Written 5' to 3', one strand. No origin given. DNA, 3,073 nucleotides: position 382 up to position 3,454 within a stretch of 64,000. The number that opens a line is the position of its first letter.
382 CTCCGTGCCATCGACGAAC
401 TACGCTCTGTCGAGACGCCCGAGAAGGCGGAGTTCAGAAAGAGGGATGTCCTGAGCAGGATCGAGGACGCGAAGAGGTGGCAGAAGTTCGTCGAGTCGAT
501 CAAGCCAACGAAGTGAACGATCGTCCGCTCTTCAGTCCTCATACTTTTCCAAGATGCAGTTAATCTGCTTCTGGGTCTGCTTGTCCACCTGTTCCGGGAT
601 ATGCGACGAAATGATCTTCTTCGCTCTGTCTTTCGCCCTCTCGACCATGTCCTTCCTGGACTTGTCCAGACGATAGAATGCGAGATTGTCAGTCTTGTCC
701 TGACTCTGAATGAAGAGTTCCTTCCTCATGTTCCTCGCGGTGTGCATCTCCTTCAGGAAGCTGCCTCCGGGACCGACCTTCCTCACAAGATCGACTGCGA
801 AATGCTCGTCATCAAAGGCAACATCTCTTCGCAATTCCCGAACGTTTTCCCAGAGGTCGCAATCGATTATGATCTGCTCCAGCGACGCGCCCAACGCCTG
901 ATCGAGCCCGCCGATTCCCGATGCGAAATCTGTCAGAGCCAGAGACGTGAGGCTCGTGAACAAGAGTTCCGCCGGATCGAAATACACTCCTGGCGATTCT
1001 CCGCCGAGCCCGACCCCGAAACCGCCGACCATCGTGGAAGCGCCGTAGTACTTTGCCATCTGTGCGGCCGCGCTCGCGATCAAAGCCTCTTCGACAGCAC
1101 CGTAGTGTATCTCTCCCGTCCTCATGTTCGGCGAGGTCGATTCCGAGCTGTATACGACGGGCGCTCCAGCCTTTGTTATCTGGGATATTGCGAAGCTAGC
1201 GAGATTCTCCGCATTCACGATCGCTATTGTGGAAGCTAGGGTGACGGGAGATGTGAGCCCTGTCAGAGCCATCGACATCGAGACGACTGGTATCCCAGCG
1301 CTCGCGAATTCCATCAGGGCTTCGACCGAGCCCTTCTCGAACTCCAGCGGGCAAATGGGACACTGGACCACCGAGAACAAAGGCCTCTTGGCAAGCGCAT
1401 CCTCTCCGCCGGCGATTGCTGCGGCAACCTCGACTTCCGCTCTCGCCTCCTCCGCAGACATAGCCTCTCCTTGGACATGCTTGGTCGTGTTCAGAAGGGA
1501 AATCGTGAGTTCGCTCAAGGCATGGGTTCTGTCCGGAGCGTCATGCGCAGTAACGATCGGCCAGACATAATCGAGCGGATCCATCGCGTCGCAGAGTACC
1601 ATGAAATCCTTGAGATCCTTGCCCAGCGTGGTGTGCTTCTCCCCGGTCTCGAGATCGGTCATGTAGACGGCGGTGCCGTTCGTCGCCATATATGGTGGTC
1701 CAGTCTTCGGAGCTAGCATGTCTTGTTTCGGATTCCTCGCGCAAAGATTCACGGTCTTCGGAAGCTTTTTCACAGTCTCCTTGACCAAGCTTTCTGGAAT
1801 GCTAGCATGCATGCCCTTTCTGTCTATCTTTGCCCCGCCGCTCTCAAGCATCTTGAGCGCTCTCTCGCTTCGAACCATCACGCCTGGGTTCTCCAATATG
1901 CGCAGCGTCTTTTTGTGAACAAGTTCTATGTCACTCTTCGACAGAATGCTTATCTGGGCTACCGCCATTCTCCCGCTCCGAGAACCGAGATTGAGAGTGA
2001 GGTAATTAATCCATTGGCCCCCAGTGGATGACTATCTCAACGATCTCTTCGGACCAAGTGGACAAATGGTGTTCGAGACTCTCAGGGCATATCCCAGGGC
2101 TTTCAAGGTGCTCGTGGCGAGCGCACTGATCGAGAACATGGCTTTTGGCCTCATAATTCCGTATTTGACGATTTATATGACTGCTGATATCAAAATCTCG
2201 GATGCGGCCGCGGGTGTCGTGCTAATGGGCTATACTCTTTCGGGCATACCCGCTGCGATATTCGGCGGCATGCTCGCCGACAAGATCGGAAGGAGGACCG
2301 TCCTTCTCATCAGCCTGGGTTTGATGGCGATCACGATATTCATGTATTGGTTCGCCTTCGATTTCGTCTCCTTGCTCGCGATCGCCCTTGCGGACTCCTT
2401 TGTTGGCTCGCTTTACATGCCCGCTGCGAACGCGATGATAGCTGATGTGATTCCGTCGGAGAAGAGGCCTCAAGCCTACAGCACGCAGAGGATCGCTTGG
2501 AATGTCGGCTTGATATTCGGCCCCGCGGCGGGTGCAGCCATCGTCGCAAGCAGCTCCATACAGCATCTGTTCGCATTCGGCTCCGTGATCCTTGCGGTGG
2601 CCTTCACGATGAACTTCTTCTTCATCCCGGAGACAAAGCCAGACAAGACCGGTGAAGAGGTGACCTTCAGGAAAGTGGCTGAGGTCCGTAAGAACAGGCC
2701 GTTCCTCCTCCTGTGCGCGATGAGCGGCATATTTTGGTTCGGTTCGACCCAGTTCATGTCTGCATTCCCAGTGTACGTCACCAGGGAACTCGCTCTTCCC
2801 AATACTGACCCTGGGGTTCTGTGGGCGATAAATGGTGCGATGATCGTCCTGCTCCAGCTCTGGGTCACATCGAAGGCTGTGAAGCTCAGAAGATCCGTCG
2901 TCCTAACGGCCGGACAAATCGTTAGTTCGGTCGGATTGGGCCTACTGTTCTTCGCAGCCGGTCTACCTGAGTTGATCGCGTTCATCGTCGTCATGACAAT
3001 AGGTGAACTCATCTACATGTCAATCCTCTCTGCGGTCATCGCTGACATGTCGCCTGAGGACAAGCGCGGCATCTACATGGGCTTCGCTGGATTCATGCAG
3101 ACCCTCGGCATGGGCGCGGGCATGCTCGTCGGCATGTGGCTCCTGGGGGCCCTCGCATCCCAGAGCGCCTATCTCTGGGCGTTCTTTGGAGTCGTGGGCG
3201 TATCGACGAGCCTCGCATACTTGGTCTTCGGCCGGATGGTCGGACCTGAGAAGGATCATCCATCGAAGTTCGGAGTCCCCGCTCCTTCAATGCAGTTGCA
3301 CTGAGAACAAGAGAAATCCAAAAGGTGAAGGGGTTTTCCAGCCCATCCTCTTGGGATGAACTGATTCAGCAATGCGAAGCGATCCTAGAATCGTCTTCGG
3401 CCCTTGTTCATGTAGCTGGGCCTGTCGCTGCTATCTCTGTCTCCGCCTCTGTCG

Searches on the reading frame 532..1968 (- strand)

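Call 64: search_protein_families(library=pfam, proteins=[window:532-1968:-], max_evalue=0.0001)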
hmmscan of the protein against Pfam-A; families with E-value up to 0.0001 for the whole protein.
window:532-1968:- (478 aa): 1 family
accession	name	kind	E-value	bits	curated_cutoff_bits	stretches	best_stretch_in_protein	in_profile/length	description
PF06253.16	MTTB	-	2e-67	227.8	25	1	4-470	29-489/500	Trimethylamine methyltransferase (MTTB)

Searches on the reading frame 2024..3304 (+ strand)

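Call 64: search_protein_families(library=pfam, proteins=[window:2024-3304:+], max_evalue=0.0001)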
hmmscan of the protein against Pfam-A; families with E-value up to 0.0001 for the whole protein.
window:2024-3304:+ (426 aa): 4 families
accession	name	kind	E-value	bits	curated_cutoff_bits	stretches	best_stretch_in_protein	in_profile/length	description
PF07690.21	MFS_1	-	3.2e-52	178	33.4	2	32-282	3-259/347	Major Facilitator Superfamily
PF05977.19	MFS_3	-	9e-07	28.1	27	1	26-389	11-378/524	Transmembrane secretion effector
PF01306.25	LacY_symp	-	1.5e-05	24.4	24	0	40-204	22-191/413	LacY proton/sugar symporter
PF00083.30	Sugar_tr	-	8.5e-05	22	22.3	1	62-205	47-195/452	Sugar (and other) transporter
